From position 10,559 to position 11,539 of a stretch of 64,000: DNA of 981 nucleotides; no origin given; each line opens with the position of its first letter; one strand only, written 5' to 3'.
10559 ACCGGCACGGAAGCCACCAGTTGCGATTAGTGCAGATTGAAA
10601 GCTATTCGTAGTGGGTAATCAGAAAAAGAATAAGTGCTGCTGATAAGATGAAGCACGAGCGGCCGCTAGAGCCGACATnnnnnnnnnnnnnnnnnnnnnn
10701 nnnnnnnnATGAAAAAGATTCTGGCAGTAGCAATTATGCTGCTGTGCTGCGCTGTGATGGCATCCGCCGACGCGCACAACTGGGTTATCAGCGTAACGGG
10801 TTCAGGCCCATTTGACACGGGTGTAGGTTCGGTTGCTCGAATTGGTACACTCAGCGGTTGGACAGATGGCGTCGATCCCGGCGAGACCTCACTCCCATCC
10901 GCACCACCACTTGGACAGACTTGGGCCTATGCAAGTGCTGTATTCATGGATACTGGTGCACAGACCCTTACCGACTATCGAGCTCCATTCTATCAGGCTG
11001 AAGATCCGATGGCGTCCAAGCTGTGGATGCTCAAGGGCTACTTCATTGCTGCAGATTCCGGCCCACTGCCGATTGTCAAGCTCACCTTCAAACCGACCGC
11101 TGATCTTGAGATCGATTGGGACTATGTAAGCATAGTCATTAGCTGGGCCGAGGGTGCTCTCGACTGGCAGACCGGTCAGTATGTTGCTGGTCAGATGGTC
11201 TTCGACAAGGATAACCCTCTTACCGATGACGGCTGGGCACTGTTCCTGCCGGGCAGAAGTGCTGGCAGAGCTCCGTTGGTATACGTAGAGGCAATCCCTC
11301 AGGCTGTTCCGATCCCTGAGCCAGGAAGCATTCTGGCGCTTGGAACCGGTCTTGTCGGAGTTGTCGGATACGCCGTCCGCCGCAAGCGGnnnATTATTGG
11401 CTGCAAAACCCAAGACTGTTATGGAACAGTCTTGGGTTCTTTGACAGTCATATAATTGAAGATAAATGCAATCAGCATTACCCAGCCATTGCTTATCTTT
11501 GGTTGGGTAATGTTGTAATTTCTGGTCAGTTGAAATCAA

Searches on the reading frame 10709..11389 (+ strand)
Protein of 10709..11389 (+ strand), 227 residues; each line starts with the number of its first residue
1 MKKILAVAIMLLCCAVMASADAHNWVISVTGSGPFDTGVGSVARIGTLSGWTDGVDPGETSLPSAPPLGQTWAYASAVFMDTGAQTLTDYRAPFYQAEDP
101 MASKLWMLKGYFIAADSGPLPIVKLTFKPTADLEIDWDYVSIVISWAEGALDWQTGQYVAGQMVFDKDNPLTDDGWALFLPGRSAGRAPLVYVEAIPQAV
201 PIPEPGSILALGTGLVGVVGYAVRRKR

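Call 11: search_protein_families(library=pfam, proteins=[window:10709-11389:+], max_evalue=0.01)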
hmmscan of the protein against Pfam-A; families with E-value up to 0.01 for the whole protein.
window:10709-11389:+ (227 aa): 1 family
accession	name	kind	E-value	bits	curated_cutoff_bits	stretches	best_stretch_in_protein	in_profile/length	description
PF07589.16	PEP-CTERM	-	2.9e-05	24.4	20.7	1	201-226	1-24/24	PEP-CTERM motif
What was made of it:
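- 10709..11392 (+): PEP-CTERM gene (227 aa), a member of a family of small Armatimonadota PEP-CTERM proteins. Pfam PEP-CTERM, call 11.
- Checked: The PEP-CTERM gene is 10709-11392 (Pfam PEP-CTERM 24.4 bits against a cutoff of 20.7, call 11).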

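Call 19: find_homologous_proteins(query=window:10709-11389:+, max_evalue=0.001)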
Query window:10709-11389:+ (227 aa): 1 proteins with E <= 0.001 among 846 candidates.
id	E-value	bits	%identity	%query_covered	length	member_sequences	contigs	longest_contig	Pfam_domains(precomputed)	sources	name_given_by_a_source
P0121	2.8e-148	510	100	100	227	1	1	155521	PF07589.17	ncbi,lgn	-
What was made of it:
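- Tried and rejected: The word-indexed protein search called the PEP-CTERM protein an orphan (call 19).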

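Call 48: search_protein_representatives(protein=window:10709-11389:+)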
Query: 227 residues. Proteins with E-value up to 0.001 (for the whole library): 101; up to 1e-10: 19; up to 1e-30: 3. The best 101 are listed.
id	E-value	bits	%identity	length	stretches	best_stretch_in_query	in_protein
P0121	9.0e-149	509.8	100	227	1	1-227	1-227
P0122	2.7e-39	151.5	44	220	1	1-227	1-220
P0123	2.2e-38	148.4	42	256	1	1-227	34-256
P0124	5.8e-27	111.1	41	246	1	2-227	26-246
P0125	4.6e-23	98.3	37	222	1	1-227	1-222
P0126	5.7e-22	94.8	38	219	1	1-227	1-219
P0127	1.9e-17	79.9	38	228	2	1-131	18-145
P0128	2.8e-17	79.4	36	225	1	2-227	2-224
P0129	1.1e-16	77.5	34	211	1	1-227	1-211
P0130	1.6e-15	73.7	35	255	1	5-226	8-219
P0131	3.8e-14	69.1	31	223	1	1-227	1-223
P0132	5.9e-14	68.5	30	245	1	1-227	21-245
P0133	7.5e-14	68.2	37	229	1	1-227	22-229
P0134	2.1e-13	66.7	32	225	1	2-227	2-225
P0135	2.3e-12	63.3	33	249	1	1-227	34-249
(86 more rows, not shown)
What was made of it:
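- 10709..11392 (+): 101 hits at E<=1e-3, about half of them full-length at 25-44% identity, call 48.
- Closest known: Upstream cassette of homologous Armatimonadota PEP-CTERM genes, defined in this session. Same: The protein is homologous at 25-44% identity (call 48).
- Tried and rejected: The exhaustive HMMER search overturned this (call 48).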

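Call 52: find_related_loci(query=A3, collection=genome_contigs, flank=3000)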
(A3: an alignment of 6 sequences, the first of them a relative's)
Query A3 (227 aa) in genome_contigs; peptide patterns used: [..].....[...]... (x = any residue, [..] = any of these).
161 stretches matched a pattern; 47 encode a relative of the query (tblastn E <= 1e-3); 46 distinct loci.
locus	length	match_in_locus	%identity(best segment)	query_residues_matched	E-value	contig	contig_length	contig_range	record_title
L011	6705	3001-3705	29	1-227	4e-10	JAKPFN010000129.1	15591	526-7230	MAG: Armatimonadota bacterium isolate JPMR_metabat.12_sub k141_856271, whole genome shotgun sequence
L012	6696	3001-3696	27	2-227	9e-10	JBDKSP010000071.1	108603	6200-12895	MAG: Armatimonadota bacterium isolate 6_bin.213 c_000000921686, whole genome shotgun sequence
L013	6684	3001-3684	24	1-227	9e-9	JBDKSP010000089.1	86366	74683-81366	MAG: Armatimonadota bacterium isolate 6_bin.213 c_000001289210, whole genome shotgun sequence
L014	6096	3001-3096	56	196-227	3e-8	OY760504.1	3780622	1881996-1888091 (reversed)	MAG: Armatimonadota bacterium isolate be0b92b7-bbec-405b-9e81-a5dbe9f1ff7a genome assembly, chromosome: 1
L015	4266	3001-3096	56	196-227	3e-8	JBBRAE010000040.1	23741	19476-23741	MAG: Armatimonadota bacterium isolate Co_metawrap_2280 Cmw_2280_k141_27965898_length_23741_cov_14.5849, whole genome sho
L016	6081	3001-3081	70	201-227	9e-8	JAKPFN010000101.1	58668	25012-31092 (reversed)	MAG: Armatimonadota bacterium isolate JPMR_metabat.12_sub k141_505253, whole genome shotgun sequence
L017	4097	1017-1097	70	201-227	1e-7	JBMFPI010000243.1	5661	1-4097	MAG: Armatimonadota bacterium isolate KM4338-59 NODE_243_length_5661_cov_3.175860, whole genome shotgun sequence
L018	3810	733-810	77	202-227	1e-7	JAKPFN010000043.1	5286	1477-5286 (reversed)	MAG: Armatimonadota bacterium isolate JPMR_metabat.12_sub k141_550612, whole genome shotgun sequence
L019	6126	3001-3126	52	186-227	1e-7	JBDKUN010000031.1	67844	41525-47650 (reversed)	MAG: Armatimonadota bacterium isolate 8_bin.138 c_000000810961, whole genome shotgun sequence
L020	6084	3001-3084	68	200-227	2e-7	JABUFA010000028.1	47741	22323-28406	MAG: Chthonomonadia bacterium isolate Ch118 NODE_1087_length_47741_cov_34.0391_ID_8688757, whole genome shotgun sequence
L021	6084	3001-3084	68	200-227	2e-7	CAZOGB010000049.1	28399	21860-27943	MAG TPA_asm: uncultured bacterium isolate binchicken_co30_132 genome assembly, contig: NODE_1360_length_28399_cov_26.081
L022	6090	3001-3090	57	198-227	2e-7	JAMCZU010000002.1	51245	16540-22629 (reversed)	MAG: Patescibacteria group bacterium isolate FK_Sedi_B_Bin.291 NODE_1660_length_51245_cov_32.4856, whole genome shotgun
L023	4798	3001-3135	48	182-227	3e-7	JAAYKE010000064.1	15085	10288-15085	MAG: Armatimonadota bacterium isolate AS10tlH2TH_383 135118_AS10, whole genome shotgun sequence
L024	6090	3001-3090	63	198-227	2e-7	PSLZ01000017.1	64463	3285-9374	MAG: Armatimonadota bacterium isolate ERB_33_1 NODE_140_length_64463_cov_8.480561, whole genome shotgun sequence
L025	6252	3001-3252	32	147-227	4e-7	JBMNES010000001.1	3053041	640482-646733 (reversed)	MAG: Armatimonadota bacterium isolate SBF912LR0HQ0044 contig_28947, whole genome shotgun sequence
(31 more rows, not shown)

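Call 54: find_related_loci(query=A3, collection=metagenome_contigs, flank=3000)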
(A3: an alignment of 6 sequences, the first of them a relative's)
Query A3 (227 aa) in metagenome_contigs; peptide patterns used: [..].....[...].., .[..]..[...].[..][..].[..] (x = any residue, [..] = any of these).
600 stretches matched a pattern (row limit reached: there are more); 120 encode a relative of the query (tblastn E <= 1e-3); the best 80 are kept; 80 distinct loci.
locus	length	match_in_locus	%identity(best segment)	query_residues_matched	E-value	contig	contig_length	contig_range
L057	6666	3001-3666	40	1-227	1e-25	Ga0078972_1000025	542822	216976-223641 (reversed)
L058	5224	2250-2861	34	1-208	1e-18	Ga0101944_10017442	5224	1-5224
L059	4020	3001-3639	34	1-227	2e-15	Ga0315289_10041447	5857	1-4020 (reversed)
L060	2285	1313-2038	31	1-227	2e-13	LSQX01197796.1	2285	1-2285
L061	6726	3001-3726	29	1-227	9e-12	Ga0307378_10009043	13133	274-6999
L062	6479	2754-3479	29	1-227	9e-12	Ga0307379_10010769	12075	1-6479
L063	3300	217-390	49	169-227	4e-9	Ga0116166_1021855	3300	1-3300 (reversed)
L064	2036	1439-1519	70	201-227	1e-8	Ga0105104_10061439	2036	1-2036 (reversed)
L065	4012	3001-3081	74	201-227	1e-8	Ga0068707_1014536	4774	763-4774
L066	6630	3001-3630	27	1-227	2e-8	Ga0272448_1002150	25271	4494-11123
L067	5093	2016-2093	77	202-227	2e-8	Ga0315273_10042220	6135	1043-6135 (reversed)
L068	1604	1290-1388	64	196-227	3e-8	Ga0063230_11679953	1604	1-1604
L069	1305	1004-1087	64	200-227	4e-8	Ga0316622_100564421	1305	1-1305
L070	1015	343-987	26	1-227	3e-8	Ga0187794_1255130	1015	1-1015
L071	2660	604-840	39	147-227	9e-8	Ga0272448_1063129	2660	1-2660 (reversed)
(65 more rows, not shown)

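Call 78: find_encoding_contigs(protein=P0122, flank=3000, max_places=3)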
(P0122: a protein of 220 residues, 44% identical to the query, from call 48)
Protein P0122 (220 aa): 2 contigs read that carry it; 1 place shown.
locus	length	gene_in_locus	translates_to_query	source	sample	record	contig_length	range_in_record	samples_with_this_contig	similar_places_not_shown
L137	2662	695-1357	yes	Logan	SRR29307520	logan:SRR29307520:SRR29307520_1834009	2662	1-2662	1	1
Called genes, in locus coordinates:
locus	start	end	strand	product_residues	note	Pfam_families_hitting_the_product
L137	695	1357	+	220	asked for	PF07589:PEP_exosort_dom (weak)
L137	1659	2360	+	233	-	-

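Call 79: find_encoding_contigs(protein=P0123, flank=3000, max_places=3)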
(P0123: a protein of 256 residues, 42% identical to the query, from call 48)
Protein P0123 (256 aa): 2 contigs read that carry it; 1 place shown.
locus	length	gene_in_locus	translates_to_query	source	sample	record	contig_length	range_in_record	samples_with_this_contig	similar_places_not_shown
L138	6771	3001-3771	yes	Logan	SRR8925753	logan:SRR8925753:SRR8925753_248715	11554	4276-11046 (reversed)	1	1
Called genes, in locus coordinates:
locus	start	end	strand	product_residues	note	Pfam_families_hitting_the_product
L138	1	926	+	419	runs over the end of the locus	PF00070:Pyr_redox (faint), PF00890:FAD_binding_2 (weak), PF01134:GIDA (faint), PF03486:HI0933_like, PF12831:FAD_oxidored, PF01266:DAO, PF07992:Pyr_redox_2 (weak), PF22780:HI0933_like_1st, +2 more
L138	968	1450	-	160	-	PF02674:Colicin_V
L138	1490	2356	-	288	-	PF01875:Memo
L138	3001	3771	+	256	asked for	PF07589:PEP_exosort_dom (weak)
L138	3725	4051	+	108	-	-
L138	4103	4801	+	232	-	-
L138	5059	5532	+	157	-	-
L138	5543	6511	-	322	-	PF01522:Polysacc_deac_1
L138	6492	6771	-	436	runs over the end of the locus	PF22694:CtpB_N-like (weak), PF00595:PDZ, PF13180:PDZ_2 (weak), PF17820:PDZ_6, PF03572:Peptidase_S41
